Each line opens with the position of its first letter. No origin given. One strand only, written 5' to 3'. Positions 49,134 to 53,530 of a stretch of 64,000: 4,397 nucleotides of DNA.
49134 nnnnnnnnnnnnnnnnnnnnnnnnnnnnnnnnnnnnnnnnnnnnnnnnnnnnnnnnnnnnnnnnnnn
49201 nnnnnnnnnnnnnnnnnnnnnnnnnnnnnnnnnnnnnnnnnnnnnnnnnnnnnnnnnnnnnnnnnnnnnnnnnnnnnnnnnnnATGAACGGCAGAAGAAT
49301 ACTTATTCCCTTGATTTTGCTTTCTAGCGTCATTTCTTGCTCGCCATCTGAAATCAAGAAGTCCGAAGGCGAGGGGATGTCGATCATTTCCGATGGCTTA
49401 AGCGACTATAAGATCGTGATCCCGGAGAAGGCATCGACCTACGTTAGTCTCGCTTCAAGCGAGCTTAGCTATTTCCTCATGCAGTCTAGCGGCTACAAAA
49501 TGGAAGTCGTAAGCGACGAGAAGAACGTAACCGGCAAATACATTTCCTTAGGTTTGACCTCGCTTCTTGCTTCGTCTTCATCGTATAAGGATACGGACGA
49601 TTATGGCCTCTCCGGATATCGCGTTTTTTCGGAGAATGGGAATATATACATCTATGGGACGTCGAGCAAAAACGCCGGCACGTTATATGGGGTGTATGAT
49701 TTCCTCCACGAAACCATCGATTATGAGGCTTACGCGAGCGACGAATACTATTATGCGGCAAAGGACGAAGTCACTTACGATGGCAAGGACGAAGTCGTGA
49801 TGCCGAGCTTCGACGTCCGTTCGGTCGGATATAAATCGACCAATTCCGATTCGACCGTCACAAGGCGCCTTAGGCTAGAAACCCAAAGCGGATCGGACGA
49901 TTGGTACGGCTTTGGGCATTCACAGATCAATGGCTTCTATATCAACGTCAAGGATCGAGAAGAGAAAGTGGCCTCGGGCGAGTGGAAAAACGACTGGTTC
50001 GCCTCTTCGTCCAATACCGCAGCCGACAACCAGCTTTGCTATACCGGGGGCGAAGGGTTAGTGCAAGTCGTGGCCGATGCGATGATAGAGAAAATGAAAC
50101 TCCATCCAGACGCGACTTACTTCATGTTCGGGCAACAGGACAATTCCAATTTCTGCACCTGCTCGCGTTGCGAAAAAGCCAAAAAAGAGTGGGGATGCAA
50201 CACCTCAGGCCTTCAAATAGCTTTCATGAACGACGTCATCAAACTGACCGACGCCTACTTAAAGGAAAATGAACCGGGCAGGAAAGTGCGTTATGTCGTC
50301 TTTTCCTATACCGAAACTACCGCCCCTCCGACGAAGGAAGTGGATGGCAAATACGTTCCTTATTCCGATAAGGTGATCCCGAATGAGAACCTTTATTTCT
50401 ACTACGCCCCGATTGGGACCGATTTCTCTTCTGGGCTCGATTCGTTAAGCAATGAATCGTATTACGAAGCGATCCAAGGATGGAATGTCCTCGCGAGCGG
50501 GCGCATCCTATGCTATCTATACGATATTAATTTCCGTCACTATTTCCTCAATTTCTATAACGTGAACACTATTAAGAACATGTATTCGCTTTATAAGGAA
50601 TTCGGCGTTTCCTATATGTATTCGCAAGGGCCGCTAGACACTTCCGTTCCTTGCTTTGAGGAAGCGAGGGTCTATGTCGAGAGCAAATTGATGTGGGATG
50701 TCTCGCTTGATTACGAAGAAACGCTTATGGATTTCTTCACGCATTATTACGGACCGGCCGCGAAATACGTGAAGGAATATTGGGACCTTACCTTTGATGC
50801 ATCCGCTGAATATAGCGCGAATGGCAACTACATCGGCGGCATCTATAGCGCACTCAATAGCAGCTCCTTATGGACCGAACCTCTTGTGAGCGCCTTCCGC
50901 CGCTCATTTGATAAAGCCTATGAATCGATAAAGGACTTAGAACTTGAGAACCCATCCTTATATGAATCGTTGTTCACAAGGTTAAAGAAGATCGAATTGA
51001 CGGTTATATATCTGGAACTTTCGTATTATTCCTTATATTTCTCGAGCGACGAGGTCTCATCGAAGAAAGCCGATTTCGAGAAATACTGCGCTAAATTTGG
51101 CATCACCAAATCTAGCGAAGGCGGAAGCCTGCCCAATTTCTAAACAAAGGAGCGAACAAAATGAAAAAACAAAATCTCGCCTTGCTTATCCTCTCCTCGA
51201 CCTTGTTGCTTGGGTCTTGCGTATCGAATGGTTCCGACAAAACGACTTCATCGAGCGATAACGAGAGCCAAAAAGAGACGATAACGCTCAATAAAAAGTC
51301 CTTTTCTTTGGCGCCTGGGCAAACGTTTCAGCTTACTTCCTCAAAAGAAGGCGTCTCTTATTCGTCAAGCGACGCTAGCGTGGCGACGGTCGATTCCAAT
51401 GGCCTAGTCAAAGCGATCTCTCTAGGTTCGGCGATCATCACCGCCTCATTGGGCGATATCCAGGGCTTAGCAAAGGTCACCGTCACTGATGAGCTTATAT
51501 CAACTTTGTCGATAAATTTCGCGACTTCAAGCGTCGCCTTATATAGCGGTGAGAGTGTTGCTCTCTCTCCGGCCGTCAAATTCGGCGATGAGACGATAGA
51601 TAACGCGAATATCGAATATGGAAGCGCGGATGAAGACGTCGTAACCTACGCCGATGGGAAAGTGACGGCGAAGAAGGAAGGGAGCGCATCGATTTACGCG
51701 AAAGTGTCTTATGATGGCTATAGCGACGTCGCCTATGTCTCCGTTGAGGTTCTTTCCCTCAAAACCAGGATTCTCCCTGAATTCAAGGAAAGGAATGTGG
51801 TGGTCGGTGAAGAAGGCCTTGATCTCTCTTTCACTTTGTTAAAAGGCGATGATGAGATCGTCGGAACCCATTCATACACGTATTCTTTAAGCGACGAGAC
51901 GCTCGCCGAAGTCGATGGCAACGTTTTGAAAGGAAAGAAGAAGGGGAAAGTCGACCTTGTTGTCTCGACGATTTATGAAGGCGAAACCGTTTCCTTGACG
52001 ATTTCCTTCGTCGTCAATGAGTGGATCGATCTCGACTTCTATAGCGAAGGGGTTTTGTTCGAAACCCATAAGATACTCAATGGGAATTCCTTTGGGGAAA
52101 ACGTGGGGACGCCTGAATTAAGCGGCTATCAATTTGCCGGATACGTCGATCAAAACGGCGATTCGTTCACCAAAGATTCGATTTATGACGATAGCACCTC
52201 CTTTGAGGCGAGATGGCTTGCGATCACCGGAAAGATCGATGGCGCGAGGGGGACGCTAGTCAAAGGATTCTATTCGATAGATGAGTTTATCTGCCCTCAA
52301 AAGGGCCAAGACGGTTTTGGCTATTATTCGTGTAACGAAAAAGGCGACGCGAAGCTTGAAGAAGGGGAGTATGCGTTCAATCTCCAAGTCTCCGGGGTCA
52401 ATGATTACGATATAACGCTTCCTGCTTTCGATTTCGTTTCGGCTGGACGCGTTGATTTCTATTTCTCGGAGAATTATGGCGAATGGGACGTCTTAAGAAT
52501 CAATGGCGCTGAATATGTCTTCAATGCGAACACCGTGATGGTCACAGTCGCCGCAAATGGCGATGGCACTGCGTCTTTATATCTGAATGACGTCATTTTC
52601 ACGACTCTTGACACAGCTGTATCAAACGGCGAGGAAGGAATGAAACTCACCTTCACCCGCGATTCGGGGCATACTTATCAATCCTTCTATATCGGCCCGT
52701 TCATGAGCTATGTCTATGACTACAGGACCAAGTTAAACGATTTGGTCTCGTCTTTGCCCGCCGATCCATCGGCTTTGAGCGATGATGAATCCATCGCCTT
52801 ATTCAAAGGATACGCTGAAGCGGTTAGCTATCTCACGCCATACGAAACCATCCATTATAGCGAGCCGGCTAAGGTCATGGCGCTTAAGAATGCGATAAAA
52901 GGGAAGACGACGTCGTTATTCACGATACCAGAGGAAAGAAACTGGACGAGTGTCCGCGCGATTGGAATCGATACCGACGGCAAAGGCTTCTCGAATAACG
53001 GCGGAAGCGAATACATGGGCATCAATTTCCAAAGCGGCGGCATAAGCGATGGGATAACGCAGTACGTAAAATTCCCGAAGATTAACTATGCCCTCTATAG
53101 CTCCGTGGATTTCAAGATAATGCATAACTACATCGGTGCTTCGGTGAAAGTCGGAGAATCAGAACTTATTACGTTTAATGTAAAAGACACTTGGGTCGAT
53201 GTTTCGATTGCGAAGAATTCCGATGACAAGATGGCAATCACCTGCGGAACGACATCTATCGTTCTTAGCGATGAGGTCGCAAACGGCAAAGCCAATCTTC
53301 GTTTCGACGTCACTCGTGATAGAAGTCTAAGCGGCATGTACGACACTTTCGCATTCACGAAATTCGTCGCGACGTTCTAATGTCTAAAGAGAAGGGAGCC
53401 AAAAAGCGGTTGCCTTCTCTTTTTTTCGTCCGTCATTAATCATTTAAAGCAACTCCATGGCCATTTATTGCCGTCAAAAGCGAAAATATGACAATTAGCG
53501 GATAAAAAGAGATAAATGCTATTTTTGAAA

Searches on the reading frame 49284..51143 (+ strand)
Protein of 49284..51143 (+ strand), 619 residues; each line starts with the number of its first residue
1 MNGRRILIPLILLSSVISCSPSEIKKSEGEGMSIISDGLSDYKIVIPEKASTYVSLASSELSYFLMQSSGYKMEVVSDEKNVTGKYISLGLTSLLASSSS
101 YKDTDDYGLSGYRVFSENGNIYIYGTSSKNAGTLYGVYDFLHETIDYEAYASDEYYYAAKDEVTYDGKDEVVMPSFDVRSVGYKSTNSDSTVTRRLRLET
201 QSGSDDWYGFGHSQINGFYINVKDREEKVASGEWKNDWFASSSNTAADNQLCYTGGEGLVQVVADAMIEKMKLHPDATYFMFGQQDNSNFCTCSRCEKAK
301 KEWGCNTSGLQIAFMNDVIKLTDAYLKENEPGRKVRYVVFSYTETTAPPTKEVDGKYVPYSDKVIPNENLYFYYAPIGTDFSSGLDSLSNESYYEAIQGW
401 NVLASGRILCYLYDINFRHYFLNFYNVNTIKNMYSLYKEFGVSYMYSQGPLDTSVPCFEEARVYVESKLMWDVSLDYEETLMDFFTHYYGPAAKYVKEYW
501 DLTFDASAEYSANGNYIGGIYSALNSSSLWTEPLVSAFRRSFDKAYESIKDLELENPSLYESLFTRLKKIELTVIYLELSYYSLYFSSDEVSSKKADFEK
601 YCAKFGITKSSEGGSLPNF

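Call 3: search_protein_families(library=pfam, proteins=[window:49284-51143:+], max_evalue=0.01)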
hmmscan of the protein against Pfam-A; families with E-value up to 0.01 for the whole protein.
window:49284-51143:+ (619 aa): 2 families
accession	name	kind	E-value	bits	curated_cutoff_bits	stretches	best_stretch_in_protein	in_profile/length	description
PF16126.11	DUF4838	-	1.1e-38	133.6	26.6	1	150-501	2-325/325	Domain of unknown function (DUF4838)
PF03648.19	Glyco_hydro_67N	-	0.0034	18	24.3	1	44-140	24-120/120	Glycosyl hydrolase family 67 N-terminus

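Call 4: search_protein_families(library=ncbifam, proteins=[window:49284-51143:+], max_evalue=0.01)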
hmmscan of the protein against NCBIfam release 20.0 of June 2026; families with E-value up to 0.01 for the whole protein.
window:49284-51143:+ (619 aa): 0 families

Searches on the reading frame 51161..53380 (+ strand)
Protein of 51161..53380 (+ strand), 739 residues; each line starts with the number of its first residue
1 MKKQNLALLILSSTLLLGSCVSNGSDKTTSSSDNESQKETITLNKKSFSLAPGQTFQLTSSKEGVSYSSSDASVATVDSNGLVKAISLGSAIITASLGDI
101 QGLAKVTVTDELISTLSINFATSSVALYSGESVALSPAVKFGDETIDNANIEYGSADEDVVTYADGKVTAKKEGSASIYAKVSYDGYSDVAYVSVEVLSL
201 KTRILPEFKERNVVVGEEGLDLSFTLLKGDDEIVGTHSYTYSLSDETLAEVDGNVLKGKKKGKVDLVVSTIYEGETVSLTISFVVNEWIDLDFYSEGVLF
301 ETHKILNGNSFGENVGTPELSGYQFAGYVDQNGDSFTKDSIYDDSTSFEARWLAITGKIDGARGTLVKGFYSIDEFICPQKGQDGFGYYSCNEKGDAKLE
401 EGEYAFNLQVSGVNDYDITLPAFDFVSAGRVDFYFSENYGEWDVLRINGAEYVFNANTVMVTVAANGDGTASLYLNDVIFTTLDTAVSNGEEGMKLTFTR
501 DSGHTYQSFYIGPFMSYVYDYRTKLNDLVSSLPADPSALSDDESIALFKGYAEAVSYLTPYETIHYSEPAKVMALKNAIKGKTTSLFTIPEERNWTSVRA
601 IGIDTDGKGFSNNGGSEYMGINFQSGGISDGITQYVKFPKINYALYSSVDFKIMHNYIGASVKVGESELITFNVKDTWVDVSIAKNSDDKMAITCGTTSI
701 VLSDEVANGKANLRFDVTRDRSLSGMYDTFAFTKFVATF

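Call 3: search_protein_families(library=pfam, proteins=[window:51161-53380:+], max_evalue=0.01)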
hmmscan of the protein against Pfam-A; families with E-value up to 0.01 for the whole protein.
window:51161-53380:+ (739 aa): 3 families
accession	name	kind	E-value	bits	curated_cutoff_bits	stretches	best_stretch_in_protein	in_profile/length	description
PF02368.24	Big_2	-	5e-13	49.3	22.8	1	40-108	4-79/79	Bacterial Ig-like domain (group 2)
PF21461.3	HL_N-beta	-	2.4e-07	30.9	27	1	237-269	12-44/57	Hyaluronate lyase, N-terminal beta-sheet domain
PF22359.2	Big-like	-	7.5e-07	29.7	27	1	65-109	3-47/48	Bacterial Ig-like domain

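Call 4: search_protein_families(library=ncbifam, proteins=[window:51161-53380:+], max_evalue=0.01)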
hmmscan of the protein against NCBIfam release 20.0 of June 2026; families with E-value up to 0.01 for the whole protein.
window:51161-53380:+ (739 aa): 1 family
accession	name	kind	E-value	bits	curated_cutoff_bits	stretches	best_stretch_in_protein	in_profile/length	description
NF053514.2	JUQZ_fam_ocin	equivalog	9e-05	22.7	40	1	1-95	1-91/107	BLB8/JUQZ-1 family protein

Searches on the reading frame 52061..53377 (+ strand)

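Call 93: search_protein_families(library=pfam, proteins=[window:52061-53377:+], max_evalue=1)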
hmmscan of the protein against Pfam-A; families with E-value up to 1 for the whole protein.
window:52061-53377:+ (439 aa): 1 family
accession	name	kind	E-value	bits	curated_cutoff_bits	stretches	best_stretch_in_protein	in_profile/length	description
PF19079.5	CFSR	-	0.084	13.6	27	1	161-195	9-43/49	Collagen-flanked surface repeat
